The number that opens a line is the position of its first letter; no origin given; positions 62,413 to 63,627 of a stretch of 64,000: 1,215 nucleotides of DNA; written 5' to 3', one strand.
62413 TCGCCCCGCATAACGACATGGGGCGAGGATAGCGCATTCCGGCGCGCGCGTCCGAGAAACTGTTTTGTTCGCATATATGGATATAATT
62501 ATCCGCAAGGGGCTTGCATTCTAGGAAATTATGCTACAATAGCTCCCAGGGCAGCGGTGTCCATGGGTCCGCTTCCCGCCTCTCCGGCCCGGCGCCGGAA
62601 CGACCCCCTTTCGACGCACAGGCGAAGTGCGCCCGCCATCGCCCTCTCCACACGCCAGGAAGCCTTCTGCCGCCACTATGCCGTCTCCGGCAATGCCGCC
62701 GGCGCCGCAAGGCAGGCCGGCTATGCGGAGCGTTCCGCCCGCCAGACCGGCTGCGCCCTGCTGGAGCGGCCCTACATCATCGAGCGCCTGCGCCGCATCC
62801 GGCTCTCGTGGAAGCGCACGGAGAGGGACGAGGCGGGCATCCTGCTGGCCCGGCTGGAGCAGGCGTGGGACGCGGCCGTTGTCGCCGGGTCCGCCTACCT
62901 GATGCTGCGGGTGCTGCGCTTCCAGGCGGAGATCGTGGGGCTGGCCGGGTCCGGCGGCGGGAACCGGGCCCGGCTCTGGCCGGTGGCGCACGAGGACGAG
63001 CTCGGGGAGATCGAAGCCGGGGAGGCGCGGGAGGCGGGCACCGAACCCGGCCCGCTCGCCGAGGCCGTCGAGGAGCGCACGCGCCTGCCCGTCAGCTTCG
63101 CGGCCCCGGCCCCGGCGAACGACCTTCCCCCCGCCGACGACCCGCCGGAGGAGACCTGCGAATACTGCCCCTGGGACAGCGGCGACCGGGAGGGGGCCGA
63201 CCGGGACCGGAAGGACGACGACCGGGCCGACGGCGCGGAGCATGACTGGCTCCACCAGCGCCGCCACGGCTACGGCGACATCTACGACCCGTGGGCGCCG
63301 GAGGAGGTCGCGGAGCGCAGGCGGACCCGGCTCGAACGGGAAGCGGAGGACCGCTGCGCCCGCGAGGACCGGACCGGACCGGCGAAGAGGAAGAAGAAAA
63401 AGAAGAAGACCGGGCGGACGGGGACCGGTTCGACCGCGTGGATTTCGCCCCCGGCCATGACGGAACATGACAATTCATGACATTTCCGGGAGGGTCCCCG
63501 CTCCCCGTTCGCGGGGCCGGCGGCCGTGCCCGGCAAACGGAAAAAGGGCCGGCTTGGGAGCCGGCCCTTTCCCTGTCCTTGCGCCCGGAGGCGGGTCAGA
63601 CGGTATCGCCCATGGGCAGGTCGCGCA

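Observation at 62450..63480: Orphan phage terminase-small-subunit-like gene with its own AT-rich promoter and a poly-lysine/acidic tail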

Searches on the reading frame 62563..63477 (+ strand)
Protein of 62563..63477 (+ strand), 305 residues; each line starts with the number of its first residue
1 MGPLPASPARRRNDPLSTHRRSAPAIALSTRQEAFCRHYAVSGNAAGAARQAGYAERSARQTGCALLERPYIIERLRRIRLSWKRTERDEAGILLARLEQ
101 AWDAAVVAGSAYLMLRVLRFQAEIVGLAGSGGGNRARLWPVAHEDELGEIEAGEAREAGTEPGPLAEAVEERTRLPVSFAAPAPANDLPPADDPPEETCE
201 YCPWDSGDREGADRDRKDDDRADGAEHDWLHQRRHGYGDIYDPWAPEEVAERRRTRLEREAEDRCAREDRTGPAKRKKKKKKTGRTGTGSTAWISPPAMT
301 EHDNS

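Call 3: search_protein_families(library=pfam, proteins=[window:62563-63477:+], max_evalue=1)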
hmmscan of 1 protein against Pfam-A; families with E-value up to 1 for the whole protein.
window:62563-63477:+ (305 aa): 1 family
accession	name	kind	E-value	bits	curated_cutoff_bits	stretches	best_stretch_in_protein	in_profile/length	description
PF03592.21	Terminase_2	-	4.1e-11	44.1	26.1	1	29-97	2-70/141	Terminase small subunit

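Call 4: search_protein_families(library=phrogs, proteins=[window:62563-63477:+], max_evalue=1)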
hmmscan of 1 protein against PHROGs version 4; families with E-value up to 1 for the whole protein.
window:62563-63477:+ (305 aa): 4 families
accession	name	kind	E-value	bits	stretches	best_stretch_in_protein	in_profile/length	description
phrog_51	-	head and packaging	6e-13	50.1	1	17-80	78-142/261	terminase small subunit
phrog_17390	-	unknown function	1.6e-08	35.3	1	28-72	3-47/69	-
phrog_2606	-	head and packaging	9.6e-07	29.4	1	27-80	88-142/310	terminase small subunit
phrog_641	-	head and packaging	7e-06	27.6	1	27-83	2-58/162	terminase small subunit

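Call 5: search_protein_families(library=ncbifam, proteins=[window:62563-63477:+], max_evalue=1)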
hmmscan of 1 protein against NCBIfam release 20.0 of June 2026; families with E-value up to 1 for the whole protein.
window:62563-63477:+ (305 aa): 1 family
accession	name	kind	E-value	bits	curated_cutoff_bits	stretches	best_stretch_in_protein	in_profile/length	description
TIGR01622.1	SF-CC1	subfamily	0.35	9.8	231.65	1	212-286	29-103/500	splicing factor, CC1-like family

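Call 8: find_homologous_proteins(query=window:62563-63477:+)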
Query window:62563-63477:+ (305 aa): 338 proteins with E <= 0.001 among 8000 candidates; the best 120 are listed.
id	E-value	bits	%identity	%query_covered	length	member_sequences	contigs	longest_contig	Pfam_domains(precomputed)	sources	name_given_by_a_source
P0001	4.6e-200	681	100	100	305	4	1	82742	PF03592.22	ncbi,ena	-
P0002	1.5e-119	417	68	82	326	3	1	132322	PF03592.22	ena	-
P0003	8.8e-118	411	69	73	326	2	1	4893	PF03592.22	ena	-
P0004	2.2e-117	410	67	82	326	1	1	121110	PF03592.22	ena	-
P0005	3.9e-116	406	67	82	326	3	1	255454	PF03592.22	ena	-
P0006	5.0e-116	405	65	92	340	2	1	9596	PF03592.22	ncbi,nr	ncbi:MAG: terminase small subunit [Alphaproteobacteria bacterium]|nr:terminase small subunit [Alphap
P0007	9.2e-116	405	69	74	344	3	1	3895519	PF03592.22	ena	-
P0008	2.5e-115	403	67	82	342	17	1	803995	PF03592.22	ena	-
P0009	3.3e-115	403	64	88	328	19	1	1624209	PF03592.22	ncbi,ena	-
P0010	5.3e-115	402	70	74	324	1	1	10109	PF03592.22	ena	-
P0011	7.1e-115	402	69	78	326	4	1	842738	PF03592.22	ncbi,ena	-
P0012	2.1e-114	400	63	92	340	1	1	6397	PF03592.22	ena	-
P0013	4.9e-114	399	65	82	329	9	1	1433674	PF03592.22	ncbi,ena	-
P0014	5.0e-113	396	68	73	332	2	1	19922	PF03592.22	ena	-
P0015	6.3e-113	395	67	82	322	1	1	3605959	PF03592.22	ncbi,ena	-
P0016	7.4e-113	395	65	88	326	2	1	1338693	PF03592.22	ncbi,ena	-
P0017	2.5e-112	393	67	74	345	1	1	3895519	PF03592.22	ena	-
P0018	7.1e-112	392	66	73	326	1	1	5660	PF03592.22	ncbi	-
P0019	7.5e-112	392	71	74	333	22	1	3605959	PF03592.22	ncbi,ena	-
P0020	9.3e-112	391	65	82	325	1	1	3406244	PF03592.22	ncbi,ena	-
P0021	4.8e-111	389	62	82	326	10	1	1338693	PF03592.22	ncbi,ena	-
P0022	5.3e-111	389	67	73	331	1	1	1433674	PF03592.22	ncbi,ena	-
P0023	7.7e-111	388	68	80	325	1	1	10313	PF03592.22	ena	-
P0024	2.0e-110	387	69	78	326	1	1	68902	PF03592.22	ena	-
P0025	2.5e-110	387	66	74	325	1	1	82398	PF03592.22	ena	-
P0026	3.0e-110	387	69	78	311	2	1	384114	PF03592.22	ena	-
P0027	3.7e-110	386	65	82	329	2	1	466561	PF03592.22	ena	-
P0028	5.2e-110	386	69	74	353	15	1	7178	PF03592.22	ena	-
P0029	8.1e-110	385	66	78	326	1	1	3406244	PF03592.22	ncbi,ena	-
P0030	9.1e-110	385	67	78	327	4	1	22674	PF03592.22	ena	-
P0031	2.0e-109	384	65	82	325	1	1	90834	PF03592.22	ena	-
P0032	2.7e-109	383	69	73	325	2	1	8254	PF03592.22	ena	-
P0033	3.2e-109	383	67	78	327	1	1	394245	PF03592.22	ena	-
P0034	3.2e-109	383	65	82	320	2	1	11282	PF03592.22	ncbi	-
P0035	3.5e-109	383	68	73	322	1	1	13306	PF03592.22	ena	-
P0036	4.1e-109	383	68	73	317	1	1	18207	PF03592.22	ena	-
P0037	7.2e-109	382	69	73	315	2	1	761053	PF03592.22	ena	-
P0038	9.0e-109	382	62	92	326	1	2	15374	PF03592.22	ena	-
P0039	9.4e-109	382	69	78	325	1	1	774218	PF03592.22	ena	-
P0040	1.1e-108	381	69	78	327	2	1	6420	PF03592.22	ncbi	-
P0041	1.7e-108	381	67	78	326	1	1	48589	PF03592.22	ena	-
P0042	4.2e-108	379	68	74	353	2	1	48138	PF03592.22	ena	-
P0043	4.5e-108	379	68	73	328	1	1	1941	PF03592.22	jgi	-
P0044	5.1e-108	379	68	73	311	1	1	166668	PF03592.22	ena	-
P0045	6.4e-108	379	69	73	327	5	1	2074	PF03592.22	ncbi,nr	ncbi:MAG: terminase small subunit [Alphaproteobacteria bacterium]|nr:terminase small subunit [Alphap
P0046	7.3e-108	379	66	74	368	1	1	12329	PF03592.22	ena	-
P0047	7.5e-108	379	67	80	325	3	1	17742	PF03592.22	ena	-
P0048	7.8e-108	379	66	77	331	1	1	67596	PF03592.22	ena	-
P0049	1.5e-107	378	68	73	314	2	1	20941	PF03592.22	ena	-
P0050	5.6e-107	376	62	92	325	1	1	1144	PF03592.22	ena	-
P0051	9.1e-107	375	65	78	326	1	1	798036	PF03592.22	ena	-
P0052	1.1e-106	375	68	73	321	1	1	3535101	PF03592.22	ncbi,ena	-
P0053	1.5e-106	374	64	82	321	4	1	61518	PF03592.22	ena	-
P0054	1.7e-106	374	67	73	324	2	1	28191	PF03592.22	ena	-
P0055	2.6e-106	374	67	79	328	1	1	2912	PF03592.22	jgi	-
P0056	3.2e-106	373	67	73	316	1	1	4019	PF03592.22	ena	-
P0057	5.9e-106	372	61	92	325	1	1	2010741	PF03592.22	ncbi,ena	-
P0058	6.1e-106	372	67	78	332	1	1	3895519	PF03592.22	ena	-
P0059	6.2e-106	372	67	73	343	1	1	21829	PF03592.22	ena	-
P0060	8.8e-106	372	68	73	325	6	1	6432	PF03592.22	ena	-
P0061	1.3e-105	371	66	78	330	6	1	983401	PF03592.22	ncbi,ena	-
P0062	1.5e-105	371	67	73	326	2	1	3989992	PF03592.22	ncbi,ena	-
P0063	1.7e-105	371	64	74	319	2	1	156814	PF03592.22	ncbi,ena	-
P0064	3.4e-105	370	67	78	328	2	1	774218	PF03592.22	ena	-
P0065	3.6e-105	370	68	73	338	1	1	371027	PF03592.22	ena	-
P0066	7.3e-105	369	64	73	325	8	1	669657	PF03592.22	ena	-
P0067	9.1e-105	368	67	73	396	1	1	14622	PF03592.22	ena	-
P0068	9.7e-105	368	67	73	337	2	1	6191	PF03592.22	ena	-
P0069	1.0e-104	368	66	78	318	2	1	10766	PF03592.22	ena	-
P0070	1.1e-104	368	67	73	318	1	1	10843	PF03592.22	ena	-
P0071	1.2e-104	368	67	78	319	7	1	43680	PF03592.22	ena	-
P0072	1.3e-104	368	66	73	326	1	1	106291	PF03592.22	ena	-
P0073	2.3e-104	367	63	78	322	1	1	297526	PF03592.22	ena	-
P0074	3.7e-104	367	67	73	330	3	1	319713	PF03592.22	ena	-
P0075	7.9e-104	365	65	80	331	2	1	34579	PF03592.22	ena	-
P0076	1.2e-103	365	66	74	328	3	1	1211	PF03592.22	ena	-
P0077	1.2e-103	365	66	73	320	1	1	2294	PF03592.22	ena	-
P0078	1.6e-103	364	65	74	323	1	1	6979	PF03592.22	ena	-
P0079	2.2e-103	364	64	73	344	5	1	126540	PF03592.22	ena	-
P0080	3.7e-103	363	68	74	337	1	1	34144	PF03592.22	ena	-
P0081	2.5e-102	361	65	74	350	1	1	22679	PF03592.22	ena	-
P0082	2.6e-102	360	68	78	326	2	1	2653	PF03592.22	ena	-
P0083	3.2e-102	360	64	79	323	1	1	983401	PF03592.22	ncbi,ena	-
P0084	5.5e-102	359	63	73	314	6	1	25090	PF03592.22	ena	-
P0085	6.0e-102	359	67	80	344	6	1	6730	PF03592.22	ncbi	-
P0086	6.0e-102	359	66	73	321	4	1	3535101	PF03592.22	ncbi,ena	-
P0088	3.4e-101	357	61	82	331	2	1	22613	PF03592.22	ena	-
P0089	7.4e-101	356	64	78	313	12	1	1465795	PF03592.22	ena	-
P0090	1.1e-100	355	64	78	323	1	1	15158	PF03592.22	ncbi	-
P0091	1.4e-100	355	65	73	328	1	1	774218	PF03592.22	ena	-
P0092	1.7e-100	354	64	77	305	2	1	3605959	PF03592.22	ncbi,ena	-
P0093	1.8e-100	354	63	77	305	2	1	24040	PF03592.22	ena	-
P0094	3.3e-100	354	60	79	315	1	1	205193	PF03592.22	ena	-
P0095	3.8e-100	353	65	78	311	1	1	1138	PF03592.22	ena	-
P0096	4.4e-100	353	65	73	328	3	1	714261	PF03592.22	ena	-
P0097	1.1e-99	352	62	78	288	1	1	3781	PF03592.22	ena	-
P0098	1.9e-99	351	64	80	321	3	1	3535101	PF03592.22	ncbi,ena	-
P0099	2.1e-99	351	63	80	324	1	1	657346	PF03592.22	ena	-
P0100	5.9e-99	349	65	77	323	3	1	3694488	PF03592.22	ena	-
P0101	7.4e-99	349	64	79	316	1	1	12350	PF03592.22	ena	-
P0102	1.8e-98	348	62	78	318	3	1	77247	PF03592.22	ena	-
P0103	3.6e-98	347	61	77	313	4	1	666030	PF03592.22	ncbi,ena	-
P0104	5.4e-98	346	63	79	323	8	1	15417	PF03592.22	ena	-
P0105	6.8e-98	346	59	92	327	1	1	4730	PF03592.22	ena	-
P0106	2.9e-97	344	64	73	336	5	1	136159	PF03592.22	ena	-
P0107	5.0e-97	343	62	79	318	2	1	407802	PF03592.22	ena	-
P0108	1.2e-95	339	60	79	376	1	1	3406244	PF03592.22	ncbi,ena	-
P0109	1.6e-95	338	64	71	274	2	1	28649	PF03592.22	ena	-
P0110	4.1e-95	337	66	71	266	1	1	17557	PF03592.22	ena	-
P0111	4.5e-95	337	74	80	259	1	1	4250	PF03592.22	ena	-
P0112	1.5e-94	335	66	87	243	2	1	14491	PF03592.22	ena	-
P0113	1.8e-94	335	60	77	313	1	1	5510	PF03592.22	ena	-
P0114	6.2e-94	333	65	73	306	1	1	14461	PF03592.22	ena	-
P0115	8.4e-94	332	65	71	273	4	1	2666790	PF03592.22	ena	-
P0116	1.6e-93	332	60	77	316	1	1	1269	PF03592.22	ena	-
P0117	1.6e-91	325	59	80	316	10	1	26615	PF03592.22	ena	-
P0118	9.0e-91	323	68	73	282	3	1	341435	PF03592.22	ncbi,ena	-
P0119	2.0e-90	321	63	71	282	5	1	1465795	PF03592.22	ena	-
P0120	3.3e-90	321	63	71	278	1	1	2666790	PF03592.22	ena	-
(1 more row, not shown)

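Call 10: find_encoding_contigs(protein=P0001, flank=10000, max_places=4)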
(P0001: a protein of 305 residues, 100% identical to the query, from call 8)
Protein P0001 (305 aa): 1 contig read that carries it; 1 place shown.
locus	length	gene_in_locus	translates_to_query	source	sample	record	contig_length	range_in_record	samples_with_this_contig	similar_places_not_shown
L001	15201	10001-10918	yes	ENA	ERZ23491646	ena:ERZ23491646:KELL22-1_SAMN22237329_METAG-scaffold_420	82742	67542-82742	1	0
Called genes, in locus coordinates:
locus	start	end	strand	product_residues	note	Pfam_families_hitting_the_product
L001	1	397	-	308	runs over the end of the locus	PF12911:OppC_N, PF00528:BPD_transp_1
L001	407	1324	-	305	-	PF19300:BPD_transp_1_N, PF00528:BPD_transp_1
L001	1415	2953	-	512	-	PF00496:SBP_bac_5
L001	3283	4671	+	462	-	PF00202:Aminotran_3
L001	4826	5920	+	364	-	PF00005:ABC_tran, PF08402:TOBE_2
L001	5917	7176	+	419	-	PF00528:BPD_transp_1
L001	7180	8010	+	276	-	PF00528:BPD_transp_1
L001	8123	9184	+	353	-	PF13416:SBP_bac_8, PF01547:SBP_bac_1 (weak)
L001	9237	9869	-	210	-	PF00775:Dioxygenase_C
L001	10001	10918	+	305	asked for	PF03592:Terminase_2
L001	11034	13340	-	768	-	PF20256:MoCoBD_2, PF02738:MoCoBD_1, PF20256:MoCoBD_2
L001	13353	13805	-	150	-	PF00111:Fer2, PF13085:Fer2_3 (weak), PF01799:Fer2_2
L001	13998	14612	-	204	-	-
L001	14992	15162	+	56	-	PF01909:NTP_transf_2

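Call 11: find_encoding_contigs(protein=P0007, flank=10000, max_places=3)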
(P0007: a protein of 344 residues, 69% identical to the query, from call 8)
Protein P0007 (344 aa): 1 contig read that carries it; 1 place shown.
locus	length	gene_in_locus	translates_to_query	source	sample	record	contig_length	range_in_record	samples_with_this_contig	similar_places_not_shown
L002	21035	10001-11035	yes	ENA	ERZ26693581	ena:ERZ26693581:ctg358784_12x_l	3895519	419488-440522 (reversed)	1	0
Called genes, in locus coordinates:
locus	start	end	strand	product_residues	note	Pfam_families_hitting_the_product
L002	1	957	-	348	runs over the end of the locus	PF00005:ABC_tran, PF13401:AAA_22 (weak), PF08352:oligo_HPY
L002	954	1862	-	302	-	PF00528:BPD_transp_1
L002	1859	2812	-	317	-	PF19300:BPD_transp_1_N, PF00528:BPD_transp_1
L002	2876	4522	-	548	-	PF00496:SBP_bac_5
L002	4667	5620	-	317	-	PF00389:2-Hacid_dh, PF02826:2-Hacid_dh_C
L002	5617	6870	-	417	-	PF04389:Peptidase_M28, PF01546:Peptidase_M20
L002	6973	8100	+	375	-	PF02515:CoA_transf_3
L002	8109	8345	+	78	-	-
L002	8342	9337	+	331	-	PF00962:A_deaminase, PF19326:AMP_deaminase (weak)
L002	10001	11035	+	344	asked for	PF03592:Terminase_2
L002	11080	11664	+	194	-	PF13302:Acetyltransf_3, PF00583:Acetyltransf_1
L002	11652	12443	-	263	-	PF22558:REase-ARP (weak)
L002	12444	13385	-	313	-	PF00126:HTH_1, PF03466:LysR_substrate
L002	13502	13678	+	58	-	-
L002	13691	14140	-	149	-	PF13474:SnoaL_3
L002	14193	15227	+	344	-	PF02615:Ldh_2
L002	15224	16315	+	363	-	PF02615:Ldh_2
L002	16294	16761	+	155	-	PF03358:FMN_red (faint)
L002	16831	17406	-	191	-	PF01965:DJ-1_PfpI, PF18011:Catalase_C (weak)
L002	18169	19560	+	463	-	PF01569:PAP2, PF22778:VCPO_2nd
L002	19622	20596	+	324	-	PF13609:Porin_4 (weak)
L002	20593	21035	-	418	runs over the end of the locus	PF00557:Peptidase_M24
